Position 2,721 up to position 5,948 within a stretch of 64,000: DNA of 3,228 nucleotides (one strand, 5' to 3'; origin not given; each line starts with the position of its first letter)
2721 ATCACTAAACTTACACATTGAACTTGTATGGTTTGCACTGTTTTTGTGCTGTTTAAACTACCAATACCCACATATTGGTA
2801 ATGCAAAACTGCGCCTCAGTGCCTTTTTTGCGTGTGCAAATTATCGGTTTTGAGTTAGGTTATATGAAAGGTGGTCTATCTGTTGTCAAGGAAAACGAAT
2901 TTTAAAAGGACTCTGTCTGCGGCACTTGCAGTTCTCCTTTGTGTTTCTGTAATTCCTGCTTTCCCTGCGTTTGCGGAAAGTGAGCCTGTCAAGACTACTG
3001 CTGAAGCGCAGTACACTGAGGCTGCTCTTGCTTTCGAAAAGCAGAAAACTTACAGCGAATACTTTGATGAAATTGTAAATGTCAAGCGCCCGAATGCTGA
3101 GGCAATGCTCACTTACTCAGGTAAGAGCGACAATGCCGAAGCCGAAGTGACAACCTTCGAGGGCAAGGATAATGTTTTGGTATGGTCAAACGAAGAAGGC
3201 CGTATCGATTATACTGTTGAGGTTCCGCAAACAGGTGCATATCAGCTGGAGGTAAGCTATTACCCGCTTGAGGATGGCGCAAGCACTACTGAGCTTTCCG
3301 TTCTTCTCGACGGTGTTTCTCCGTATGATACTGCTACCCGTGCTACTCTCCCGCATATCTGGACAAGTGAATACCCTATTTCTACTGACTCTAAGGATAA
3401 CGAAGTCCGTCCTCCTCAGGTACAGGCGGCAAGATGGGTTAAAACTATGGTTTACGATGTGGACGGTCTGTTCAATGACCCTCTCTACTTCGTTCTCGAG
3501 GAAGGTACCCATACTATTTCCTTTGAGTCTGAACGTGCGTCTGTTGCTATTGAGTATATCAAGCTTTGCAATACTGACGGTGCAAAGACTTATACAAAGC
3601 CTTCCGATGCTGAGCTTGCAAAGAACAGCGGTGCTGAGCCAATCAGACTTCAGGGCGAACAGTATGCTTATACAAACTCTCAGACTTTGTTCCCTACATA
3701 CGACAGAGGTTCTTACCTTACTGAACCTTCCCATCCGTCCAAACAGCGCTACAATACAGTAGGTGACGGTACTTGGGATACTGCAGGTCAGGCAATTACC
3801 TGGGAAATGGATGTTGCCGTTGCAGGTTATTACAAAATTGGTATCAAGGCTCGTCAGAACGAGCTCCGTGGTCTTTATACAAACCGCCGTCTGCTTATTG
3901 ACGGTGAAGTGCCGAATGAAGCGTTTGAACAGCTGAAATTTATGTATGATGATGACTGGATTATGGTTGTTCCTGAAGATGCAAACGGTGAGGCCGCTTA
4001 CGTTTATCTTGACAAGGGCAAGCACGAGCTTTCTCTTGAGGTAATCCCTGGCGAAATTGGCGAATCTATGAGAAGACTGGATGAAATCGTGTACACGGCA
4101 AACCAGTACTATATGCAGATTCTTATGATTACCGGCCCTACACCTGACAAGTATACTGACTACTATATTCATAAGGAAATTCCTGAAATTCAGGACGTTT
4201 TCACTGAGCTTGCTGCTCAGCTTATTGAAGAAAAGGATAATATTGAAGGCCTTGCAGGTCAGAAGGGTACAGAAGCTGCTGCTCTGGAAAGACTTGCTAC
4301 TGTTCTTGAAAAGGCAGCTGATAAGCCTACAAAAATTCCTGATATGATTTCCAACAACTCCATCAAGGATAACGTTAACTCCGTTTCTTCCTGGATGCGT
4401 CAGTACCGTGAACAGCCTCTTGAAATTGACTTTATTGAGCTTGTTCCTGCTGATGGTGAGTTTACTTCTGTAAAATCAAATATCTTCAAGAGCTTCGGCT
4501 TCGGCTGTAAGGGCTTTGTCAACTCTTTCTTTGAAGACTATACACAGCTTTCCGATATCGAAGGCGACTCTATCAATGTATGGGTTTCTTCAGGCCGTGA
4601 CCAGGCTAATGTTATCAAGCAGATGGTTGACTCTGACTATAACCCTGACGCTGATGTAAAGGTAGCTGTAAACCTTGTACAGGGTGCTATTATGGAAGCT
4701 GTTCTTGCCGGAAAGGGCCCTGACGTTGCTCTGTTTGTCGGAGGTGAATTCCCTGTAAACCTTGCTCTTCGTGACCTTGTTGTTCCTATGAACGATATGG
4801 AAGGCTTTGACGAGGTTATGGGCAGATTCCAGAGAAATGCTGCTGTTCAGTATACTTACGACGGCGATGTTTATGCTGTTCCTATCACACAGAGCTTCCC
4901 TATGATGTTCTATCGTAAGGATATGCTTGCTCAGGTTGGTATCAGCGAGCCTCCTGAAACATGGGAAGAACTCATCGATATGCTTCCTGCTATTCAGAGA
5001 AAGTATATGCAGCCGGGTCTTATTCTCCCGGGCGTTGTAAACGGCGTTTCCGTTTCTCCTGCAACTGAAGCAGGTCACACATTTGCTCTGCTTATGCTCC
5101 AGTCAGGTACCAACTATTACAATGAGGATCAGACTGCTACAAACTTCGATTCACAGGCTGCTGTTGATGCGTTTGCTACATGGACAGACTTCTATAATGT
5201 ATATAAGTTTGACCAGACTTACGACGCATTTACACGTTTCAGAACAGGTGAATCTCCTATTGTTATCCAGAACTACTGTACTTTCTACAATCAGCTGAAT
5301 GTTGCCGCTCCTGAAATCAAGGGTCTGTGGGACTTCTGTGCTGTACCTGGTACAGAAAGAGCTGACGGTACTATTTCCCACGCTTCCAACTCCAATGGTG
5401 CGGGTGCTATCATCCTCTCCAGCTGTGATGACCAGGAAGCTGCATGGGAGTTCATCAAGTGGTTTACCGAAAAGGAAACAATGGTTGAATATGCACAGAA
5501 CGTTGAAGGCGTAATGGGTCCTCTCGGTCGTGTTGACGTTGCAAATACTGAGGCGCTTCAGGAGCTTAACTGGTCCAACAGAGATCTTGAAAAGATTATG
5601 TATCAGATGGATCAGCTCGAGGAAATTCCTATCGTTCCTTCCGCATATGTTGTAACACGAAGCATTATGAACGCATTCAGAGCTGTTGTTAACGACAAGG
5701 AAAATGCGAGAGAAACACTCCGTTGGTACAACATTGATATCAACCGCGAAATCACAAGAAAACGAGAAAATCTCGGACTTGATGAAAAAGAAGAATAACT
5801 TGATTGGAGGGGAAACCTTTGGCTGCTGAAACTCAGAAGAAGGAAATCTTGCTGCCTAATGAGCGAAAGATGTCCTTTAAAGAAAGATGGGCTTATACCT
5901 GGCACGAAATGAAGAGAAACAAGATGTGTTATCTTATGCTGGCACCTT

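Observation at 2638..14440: Candidate undescribed uptake/processing system: one promoter, one giant SBP, two complete permease pairs, three accessory envelope proteins, no ATPase, no regulator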

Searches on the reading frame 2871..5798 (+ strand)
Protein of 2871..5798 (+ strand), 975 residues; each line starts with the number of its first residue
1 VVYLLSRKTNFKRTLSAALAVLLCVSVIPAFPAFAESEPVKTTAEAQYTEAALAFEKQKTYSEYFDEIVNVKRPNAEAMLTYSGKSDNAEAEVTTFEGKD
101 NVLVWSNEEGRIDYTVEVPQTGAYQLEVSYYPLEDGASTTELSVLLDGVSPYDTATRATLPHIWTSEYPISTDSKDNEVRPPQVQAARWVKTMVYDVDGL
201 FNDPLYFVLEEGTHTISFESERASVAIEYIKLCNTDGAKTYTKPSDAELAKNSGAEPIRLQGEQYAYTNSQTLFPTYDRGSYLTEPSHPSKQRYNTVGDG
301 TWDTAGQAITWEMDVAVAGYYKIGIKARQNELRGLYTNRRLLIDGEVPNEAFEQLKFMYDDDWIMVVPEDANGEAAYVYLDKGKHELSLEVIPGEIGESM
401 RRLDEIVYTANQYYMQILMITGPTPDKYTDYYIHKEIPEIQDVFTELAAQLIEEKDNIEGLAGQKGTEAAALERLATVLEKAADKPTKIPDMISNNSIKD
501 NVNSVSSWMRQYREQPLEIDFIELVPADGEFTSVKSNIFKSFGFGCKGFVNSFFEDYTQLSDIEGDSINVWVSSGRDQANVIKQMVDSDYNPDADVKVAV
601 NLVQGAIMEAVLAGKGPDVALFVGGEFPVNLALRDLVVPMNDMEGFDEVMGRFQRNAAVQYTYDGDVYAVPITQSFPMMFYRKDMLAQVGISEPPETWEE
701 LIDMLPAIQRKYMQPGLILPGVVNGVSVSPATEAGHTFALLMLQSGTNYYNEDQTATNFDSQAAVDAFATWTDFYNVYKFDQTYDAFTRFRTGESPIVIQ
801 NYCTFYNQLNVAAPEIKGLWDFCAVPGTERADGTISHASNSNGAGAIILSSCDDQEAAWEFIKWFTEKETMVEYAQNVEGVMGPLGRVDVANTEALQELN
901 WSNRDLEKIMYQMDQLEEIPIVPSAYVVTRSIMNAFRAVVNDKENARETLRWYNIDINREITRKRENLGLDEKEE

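Call 4: search_protein_families(library=pfam, proteins=[window:2871-5798:+], max_evalue=0.01)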
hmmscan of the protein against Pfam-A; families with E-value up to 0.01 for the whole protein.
window:2871-5798:+ (975 aa): 4 families
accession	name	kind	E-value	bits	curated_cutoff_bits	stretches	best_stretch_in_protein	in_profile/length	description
PF13416.11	SBP_bac_8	-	9.2e-29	101.5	27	1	601-880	22-257/279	Bacterial extracellular solute-binding protein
PF01547.30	SBP_bac_1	-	6.3e-24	85.9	26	1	582-870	10-305/307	Bacterial extracellular solute-binding protein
PF16990.11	CBM_35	-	6.9e-06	26.8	28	0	290-326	18-55/121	Carbohydrate binding module (family 35)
PF25275.1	Golvesin_C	-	0.0059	17.1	31.6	0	109-144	40-75/132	Golvesin C-terminal domain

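Call 5: search_protein_families(library=ncbifam, proteins=[window:2871-5798:+], max_evalue=0.01)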
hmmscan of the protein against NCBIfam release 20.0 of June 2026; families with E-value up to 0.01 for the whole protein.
window:2871-5798:+ (975 aa): 1 family
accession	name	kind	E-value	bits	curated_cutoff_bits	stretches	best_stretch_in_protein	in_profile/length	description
NF008211.0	PRK10974.1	equivalog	0.0055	15.3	411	0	664-714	135-187/439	sn-glycerol-3-phosphate ABC transporter substrate-binding protein UgpB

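Call 17: search_solved_structures(query=window:2871-5798:+, max_evalue=1)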
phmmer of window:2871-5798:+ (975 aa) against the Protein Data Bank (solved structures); distinct sequences matched with E-value up to 1: 74 (the best 60 are shown).
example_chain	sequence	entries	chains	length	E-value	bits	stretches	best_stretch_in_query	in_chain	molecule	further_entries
5ysb_A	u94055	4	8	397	3.6e-12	48.4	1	566-890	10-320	Lin1841 protein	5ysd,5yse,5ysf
5ci5_A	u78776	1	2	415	1.5e-10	43.1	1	587-901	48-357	Extracellular solute-binding protein family 1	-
4gqo_A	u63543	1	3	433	2.1e-10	42.6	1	566-866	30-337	Lmo0859 protein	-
1eu8_A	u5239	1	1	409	9.3e-10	40.4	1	659-926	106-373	TREHALOSE/MALTOSE BINDING PROTEIN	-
3uor_A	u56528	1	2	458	1.2e-09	40.1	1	566-872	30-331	ABC transporter sugar binding protein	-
9xf5_A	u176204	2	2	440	2.9e-08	35.5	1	631-711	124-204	ABC transporter substrate-binding protein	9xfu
8art_A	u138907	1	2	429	1.1e-07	33.5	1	601-870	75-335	Putative secreted maltose-binding protein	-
4r9f_A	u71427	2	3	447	1.5e-07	33.1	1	603-712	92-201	MBP1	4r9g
7eho_A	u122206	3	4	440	4.2e-07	31.6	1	610-728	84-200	Chitin oligosaccharide binding protein NagB2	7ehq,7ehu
6dtq_A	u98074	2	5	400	8.2e-07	30.7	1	644-868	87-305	maltose-binding protein MalE3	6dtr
1elj_A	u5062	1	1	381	1.2e-06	30.1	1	602-873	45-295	MALTODEXTRIN-BINDING PROTEIN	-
7nbz_A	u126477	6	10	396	1.6e-06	29.7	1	657-775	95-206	Sulfoquinovosyl binding protein | Sulfoquinovosyl glycerol-binding protein SmoF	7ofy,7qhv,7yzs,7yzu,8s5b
3zkk_A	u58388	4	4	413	1.7e-06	29.6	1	604-703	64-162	XOS BINDING PROTEIN | PUTATIVE SUGAR TRANSPORTER SOLUTE-BINDING PROTEIN | SUGAR TRANSPORTER SOLUTE-BINDING PROTEIN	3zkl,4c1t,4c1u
4qrz_A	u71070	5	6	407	1.3e-05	26.8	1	607-774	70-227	ABC-TYPE SUGAR TRANSPORTER | ABC transporter, substrate binding protein (Sugar)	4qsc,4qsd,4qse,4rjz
2heu_A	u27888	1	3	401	1.8e-05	26.3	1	590-715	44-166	Sugar ABC transporter, sugar-binding protein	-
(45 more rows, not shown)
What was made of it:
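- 2883..5798 (+): g1, a giant solute-binding protein of 971 aa. Parts: signal peptide or N-terminal helix, disordered linker, two CBM35-like beta-sandwiches (about 77-229 and 254-388), helical bundle (390-509), and a CUT1 oligosaccharide-binding domain (564-963). PDB sequence hits to oligosaccharide SBPs (call 17).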

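Call 56: find_homologous_proteins(query=A3, max_evalue=1e-20)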
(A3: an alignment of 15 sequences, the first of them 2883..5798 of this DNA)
Query A3 (15 sequences) (971 aa, profile of the alignment): 300 proteins with E <= 1e-20 among 8000 candidates; the best 120 are listed.
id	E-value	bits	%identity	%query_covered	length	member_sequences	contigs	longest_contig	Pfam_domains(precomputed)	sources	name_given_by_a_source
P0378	0.0e+0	1652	71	100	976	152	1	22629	PF13416.12,PF16990.12,PF01547.31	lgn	-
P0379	0.0e+0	1640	85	100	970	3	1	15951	PF13416.12,PF16990.12,PF01547.31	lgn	-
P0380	0.0e+0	1638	80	100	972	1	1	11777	PF13416.12,PF01547.31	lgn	-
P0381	0.0e+0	1638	71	100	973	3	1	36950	PF16990.12,PF01547.31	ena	-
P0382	0.0e+0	1633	91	100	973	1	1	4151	PF13416.12,PF16990.12,PF01547.31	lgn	-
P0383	0.0e+0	1633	92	100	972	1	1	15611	PF13416.12,PF16990.12,PF01547.31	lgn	-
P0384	0.0e+0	1630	80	100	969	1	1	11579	PF13416.12,PF01547.31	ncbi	-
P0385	0.0e+0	1630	78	100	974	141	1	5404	PF13416.12,PF16990.12,PF01547.31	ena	-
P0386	0.0e+0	1629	91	100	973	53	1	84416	PF13416.12,PF01547.31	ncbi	-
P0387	0.0e+0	1628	81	100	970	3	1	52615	PF13416.12,PF01547.31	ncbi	-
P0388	0.0e+0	1627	80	100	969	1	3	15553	PF13416.12,PF01547.31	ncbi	-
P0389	0.0e+0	1627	80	100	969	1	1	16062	PF13416.12,PF01547.31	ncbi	-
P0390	0.0e+0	1626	78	100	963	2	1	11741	PF13416.12,PF16990.12,PF01547.31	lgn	-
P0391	0.0e+0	1625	81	100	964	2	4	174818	PF13416.12,PF16990.12,PF01547.31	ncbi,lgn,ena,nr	ncbi:MAG: extracellular solute-binding protein [Oscillospiraceae bacterium]|nr:extracellular solute-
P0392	0.0e+0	1625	91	100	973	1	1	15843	PF13416.12,PF01547.31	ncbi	-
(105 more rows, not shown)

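Call 68: predict_structure(alignment_id=A4)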
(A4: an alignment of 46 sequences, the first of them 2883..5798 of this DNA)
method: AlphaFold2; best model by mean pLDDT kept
length: 971 residues; sequences in the alignment: 46
mean_pLDDT: 80.4   pTM: 0.73
mean pLDDT of the five models: 80.4, 79.4, 78.4, 72.3, 72.2
residues with pLDDT >= 90: 294; 70-90: 512; 50-70: 91; < 50: 74
segments of 3 or more residues with pLDDT < 50: 1-4, 13-51, 711-730, 777-780, 969-971
pLDDT, mean of each block of 10 residues (from residue 1): 46 44 31 26 28 74 91 94 92 92 91 96 91 77 89 88 80 75 90 84 95 90 95 87 90 90 80 74 80 81 91 95 81 92 91 88 90 94 93 87 85 74 77 89 95 88 83 93 85 83 82 91 90 84 75 64 84 81 85 83 71 84 74 91 93 86 90 82 78 84 66 42 34 75 79 85 84 56 61 77 72 79 85 83 91 94 92 75 85 84 90 75 74 80 89 85 65 34
secondary structure, 60 per line:
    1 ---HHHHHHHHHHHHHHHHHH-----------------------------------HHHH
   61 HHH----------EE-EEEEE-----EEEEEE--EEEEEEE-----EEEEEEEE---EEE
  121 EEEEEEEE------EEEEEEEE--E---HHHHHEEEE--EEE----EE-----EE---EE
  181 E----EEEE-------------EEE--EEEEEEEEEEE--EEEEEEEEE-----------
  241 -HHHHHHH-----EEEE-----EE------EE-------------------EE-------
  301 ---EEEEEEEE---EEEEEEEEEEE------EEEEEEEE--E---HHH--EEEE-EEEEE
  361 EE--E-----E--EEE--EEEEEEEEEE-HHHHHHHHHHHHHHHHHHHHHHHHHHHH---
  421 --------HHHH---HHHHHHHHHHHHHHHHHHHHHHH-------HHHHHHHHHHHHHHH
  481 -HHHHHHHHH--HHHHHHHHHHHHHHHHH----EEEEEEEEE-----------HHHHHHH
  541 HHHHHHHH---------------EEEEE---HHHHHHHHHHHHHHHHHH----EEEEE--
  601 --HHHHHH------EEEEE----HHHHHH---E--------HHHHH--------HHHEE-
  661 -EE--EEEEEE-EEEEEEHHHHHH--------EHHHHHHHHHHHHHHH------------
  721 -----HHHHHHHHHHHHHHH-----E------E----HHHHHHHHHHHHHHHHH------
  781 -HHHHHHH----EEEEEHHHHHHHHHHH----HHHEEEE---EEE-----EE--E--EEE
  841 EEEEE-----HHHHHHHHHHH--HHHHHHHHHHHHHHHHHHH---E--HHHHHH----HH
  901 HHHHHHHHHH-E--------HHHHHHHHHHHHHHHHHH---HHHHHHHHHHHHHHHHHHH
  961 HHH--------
elements in order (helices of 4 or more, strands of 3 or more residues): H4-21 H57-63 E77-81 E87-92 E95-101 E107-114 E118-128 E135-142 H149-153 E154-157 E160-162 E179-181 E186-189 E203-205 E208-218 E221-229 H242-248 E254-257 E304-311 E315-325 E332-339 E351-354 E356-362 E374-376 E379-388 H390-417 H429-432 H436-458 H466-480 H482-490 H493-509 E514-522 H534-548 E564-568 H572-589 E594-598 H603-608 E615-619 H624-629 H642-646 E666-671 E673-678 H679-684 H694-708 H726-740 H758-774 H782-788 E793-797 H798-808 E816-819 E823-825 E838-845 H851-861 H864-882 H889-894 H899-910 H921-938 H942-963
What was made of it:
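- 2883..5798 (+): AF2 model with pLDDT 80 (call 68).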

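Call 71: fold_search(model_id=the predicted structure, library=pdb)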
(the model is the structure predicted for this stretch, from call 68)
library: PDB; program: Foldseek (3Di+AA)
matches with E <= 10: 1612; with E <= 0.001: 1014
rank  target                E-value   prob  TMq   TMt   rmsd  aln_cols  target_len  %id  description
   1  5ci5_B                1.5e-19  1.00  0.32  0.71   5.6       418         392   20  Crystal Structure of an ABC transporter Solute Binding Protein from Thermotoga Lettingae TMO (Tlet_1705, TARGET EFI-51 (released 2015-07-22)
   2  5ci5_A                3.5e-19  1.00  0.31  0.69   5.7       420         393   19  Crystal Structure of an ABC transporter Solute Binding Protein from Thermotoga Lettingae TMO (Tlet_1705, TARGET EFI-51 (released 2015-07-22)
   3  7bvt_A                7.8e-19  1.00  0.35  0.81   3.9       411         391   18  Crystal structure of cyclic alpha-maltosyl-1,6-maltose binding protein from Arthrobacter globiformis (released 2020-12-02)
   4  5f7v_A                1.1e-18  1.00  0.32  0.73   4.9       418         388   16  ABC substrate-binding protein Lmo0181 from Listeria monocytogenes in complex with cycloalternan (released 2016-09-07)
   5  3uor_A                2.0e-18  1.00  0.35  0.79   4.1       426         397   17  The structure of the sugar-binding protein MalE from the phytopathogen Xanthomonas citri (released 2011-12-14)
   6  5ysf_A                3.1e-18  1.00  0.34  0.78   4.3       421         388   19  Crystal structure of beta-1,2-glucooligosaccharide binding protein in complex with sophoropentaose (released 2018-05-02)
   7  9xf5_A                3.6e-18  1.00  0.32  0.75   4.6       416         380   17  Cycloisomaltooligosaccharide binding protein in complex with cycloisomaltooctaose (released 2026-03-25)
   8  5yse_A                4.2e-18  1.00  0.34  0.78   4.3       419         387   18  Crystal structure of beta-1,2-glucooligosaccharide binding protein in complex with sophorotetraose (released 2018-05-02)
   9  5ysb_A                7.2e-18  1.00  0.33  0.80   4.0       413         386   19  Crystal structure of beta-1,2-glucooligosaccharide binding protein in ligand-free form (released 2018-05-02)
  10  4qsd_A                9.4e-18  1.00  0.30  0.66   5.8       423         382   16  Crystal structure of atu4361 sugar transporter from Agrobacterium Fabrum C58, target efi-510558, with bound sucrose (released 2014-08-06)
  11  3uor_B                1.6e-17  1.00  0.35  0.81   3.9       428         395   18  The structure of the sugar-binding protein MalE from the phytopathogen Xanthomonas citri (released 2011-12-14)
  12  5yse_B                1.6e-17  1.00  0.33  0.77   4.2       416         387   18  Crystal structure of beta-1,2-glucooligosaccharide binding protein in complex with sophorotetraose (released 2018-05-02)
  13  3k01                  1.7e-17  1.00  0.35  0.81   5.1       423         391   16  Crystal structures of the GacH receptor of Streptomyces glaucescens GLA.O in the unliganded form and in complex with aca (released 2010-02-16)
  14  5ysb_B                2.0e-17  1.00  0.34  0.81   4.2       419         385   20  Crystal structure of beta-1,2-glucooligosaccharide binding protein in ligand-free form (released 2018-05-02)
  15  4r9f_A                2.1e-17  1.00  0.31  0.66   6.2       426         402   18  CpMnBP1 with Mannobiose Bound (released 2014-10-29)
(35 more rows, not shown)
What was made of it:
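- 2883..5798 (+): Foldseek TMt up to 0.81 to oligosaccharide SBPs (call 71).
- On CUT1 ABC sugar importer (TC 3.A.1.1): Foldseek TMt up to 0.81 (call 71).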
